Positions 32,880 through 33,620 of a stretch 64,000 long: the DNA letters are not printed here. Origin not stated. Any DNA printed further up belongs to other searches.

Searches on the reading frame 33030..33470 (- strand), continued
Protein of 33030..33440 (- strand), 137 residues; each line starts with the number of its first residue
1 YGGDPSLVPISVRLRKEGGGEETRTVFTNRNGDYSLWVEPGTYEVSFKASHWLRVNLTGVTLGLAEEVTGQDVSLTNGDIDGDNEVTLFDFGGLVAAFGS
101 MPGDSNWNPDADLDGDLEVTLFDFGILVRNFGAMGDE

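Call 63: search_protein_families(library=pfam, proteins=[L037:9069-11015:+, L037:6806-8782:+, L059:7908-9941:+, L059:7194-7937:-, L059:11365-12285:+, L037:5733-6956:+, L059:2660-3811:+], max_evalue=0.001)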
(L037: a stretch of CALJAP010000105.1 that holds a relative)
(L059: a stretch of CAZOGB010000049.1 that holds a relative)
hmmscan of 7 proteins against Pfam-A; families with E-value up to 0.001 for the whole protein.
L037:9069-11015:+ (649 aa): 2 families
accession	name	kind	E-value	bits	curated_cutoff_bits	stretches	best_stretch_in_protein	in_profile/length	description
PF20581.3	DUF6785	-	5.9e-103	345.5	25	1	37-512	5-498/498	Family of unknown function (DUF6785)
PF20580.3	DUF6784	-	2.3e-27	95.5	26.4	1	550-646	3-99/101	Domain of unknown function (DUF6784)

L037:6806-8782:+ (659 aa): 0 families

L059:7908-9941:+ (678 aa): 2 families
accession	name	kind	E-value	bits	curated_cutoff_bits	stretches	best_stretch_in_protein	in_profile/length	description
PF20581.3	DUF6785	-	4.6e-91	306.3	25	1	51-543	2-498/498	Family of unknown function (DUF6785)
PF20580.3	DUF6784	-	5.3e-23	81.5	26.4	1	579-671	2-93/101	Domain of unknown function (DUF6784)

L059:7194-7937:- (248 aa): 2 families
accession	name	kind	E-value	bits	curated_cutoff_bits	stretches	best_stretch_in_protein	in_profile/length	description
PF00849.27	PseudoU_synth_2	-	1.2e-25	90.9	26.8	1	69-202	2-151/152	RNA pseudouridylate synthase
PF01479.30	S4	-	1.2e-14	54.2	22.8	1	7-51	1-46/48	S4 domain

L059:11365-12285:+ (307 aa): 1 family
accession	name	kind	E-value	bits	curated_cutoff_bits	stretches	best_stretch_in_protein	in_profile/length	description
PF01619.24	Pro_dh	-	4.6e-41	141.6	27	1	47-298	2-273/278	Proline dehydrogenase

L037:5733-6956:+ (408 aa): 3 families
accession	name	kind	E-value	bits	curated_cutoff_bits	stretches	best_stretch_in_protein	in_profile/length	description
PF03453.22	MoeA_N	-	2.7e-48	164.1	30.8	1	5-170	1-160/160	MoeA N-terminal region (domain I and II)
PF00994.29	MoCF_biosynth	-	5.3e-33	114.2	26.6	1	184-318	2-144/144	Probable molybdopterin binding domain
PF03454.20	MoeA_C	-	7.6e-17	61.8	22.1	1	333-399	3-70/72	MoeA C-terminal region (domain IV)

L059:2660-3811:+ (384 aa): 3 families
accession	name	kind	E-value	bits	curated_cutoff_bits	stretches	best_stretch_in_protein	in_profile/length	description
PF00266.25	Aminotran_5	-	1.8e-87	294.2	21.5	1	4-365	1-370/371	Aminotransferase class-V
PF01212.27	Beta_elim_lyase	-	2.2e-10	40.8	27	1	46-216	33-212/288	Beta-eliminating lyase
PF01041.23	DegT_DnrJ_EryC1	-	3.3e-09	36.9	19.8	1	89-182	63-151/360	DegT/DnrJ/EryC1/StrS aminotransferase family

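Call 71: find_encoding_contigs(protein=P0276, flank=10000, max_places=2)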
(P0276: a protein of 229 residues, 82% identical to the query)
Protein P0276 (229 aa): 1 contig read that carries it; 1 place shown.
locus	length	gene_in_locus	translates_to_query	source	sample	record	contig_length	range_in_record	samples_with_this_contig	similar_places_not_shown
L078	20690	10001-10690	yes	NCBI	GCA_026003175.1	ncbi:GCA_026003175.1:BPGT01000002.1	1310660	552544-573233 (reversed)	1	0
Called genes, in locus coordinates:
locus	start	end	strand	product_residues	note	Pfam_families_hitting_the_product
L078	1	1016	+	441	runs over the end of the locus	PF06835:LptC (faint), PF03968:LptD_N (weak)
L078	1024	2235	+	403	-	-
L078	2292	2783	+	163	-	PF00210:Ferritin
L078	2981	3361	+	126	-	PF12840:HTH_20, PF01022:HTH_5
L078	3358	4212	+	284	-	PF01135:PCMT, PF13489:Methyltransf_23, PF01209:Ubie_methyltran, PF06325:PrmA, PF13649:Methyltransf_25, PF13847:Methyltransf_31, PF08241:Methyltransf_11, PF08242:Methyltransf_12, +2 more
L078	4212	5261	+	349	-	PF00144:Beta-lactamase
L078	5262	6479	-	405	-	PF00364:Biotin_lipoyl, PF02817:E3_binding, PF00198:2-oxoacid_dh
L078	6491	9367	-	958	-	PF00676:E1_dh, PF02779:Transket_pyr, PF16870:OxoGdeHyase_C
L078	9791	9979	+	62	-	-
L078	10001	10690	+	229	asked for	-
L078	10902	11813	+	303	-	PF01619:Pro_dh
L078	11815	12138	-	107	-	-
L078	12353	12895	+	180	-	PF07638:Sigma70_ECF (faint), PF04542:Sigma70_r2, PF08281:Sigma70_r4_2, PF04545:Sigma70_r4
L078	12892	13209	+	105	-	PF13490:zf-HC2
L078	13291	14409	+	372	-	PF00712:DNA_pol3_beta, PF02767:DNA_pol3_beta_2, PF02768:DNA_pol3_beta_3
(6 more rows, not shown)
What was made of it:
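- These organisms appear to be diderm (LptC/LptD_N hits, call 71), and how the tagged proteins would cross an outer membrane is unexplained.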

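Call 72: find_encoding_contigs(protein=P0305, flank=10000, max_places=2)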
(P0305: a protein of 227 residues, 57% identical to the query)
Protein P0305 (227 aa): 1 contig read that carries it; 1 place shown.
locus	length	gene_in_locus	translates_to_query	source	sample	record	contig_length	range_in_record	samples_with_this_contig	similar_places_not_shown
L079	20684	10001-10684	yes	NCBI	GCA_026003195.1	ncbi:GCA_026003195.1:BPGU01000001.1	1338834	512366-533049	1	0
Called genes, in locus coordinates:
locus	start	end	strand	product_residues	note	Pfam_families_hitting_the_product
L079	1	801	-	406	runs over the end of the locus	PF07221:GlcNAc_2-epim (weak)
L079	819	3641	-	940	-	PF02838:Glyco_hydro_20b, PF00728:Glyco_hydro_20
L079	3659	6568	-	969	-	PF19773:DUF6259 (weak)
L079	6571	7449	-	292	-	PF01261:AP_endonuc_2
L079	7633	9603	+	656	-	PF20581:DUF6785, PF20580:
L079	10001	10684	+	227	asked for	-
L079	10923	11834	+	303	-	PF01619:Pro_dh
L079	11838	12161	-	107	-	-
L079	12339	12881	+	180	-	PF07638:Sigma70_ECF (faint), PF04542:Sigma70_r2, PF08281:Sigma70_r4_2, PF04545:Sigma70_r4, PF22233:PhyR_sigma-like (weak)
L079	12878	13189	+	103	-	PF13490:zf-HC2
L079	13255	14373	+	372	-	PF00712:DNA_pol3_beta, PF02767:DNA_pol3_beta_2, PF02768:DNA_pol3_beta_3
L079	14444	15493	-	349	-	PF00144:Beta-lactamase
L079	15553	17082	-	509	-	PF00370:FGGY_N, PF01869:BcrAD_BadFG (weak), PF02782:FGGY_C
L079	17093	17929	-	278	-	PF01261:AP_endonuc_2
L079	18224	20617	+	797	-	PF13715:CarbopepD_reg_2 (faint), PF13620:CarboxypepD_reg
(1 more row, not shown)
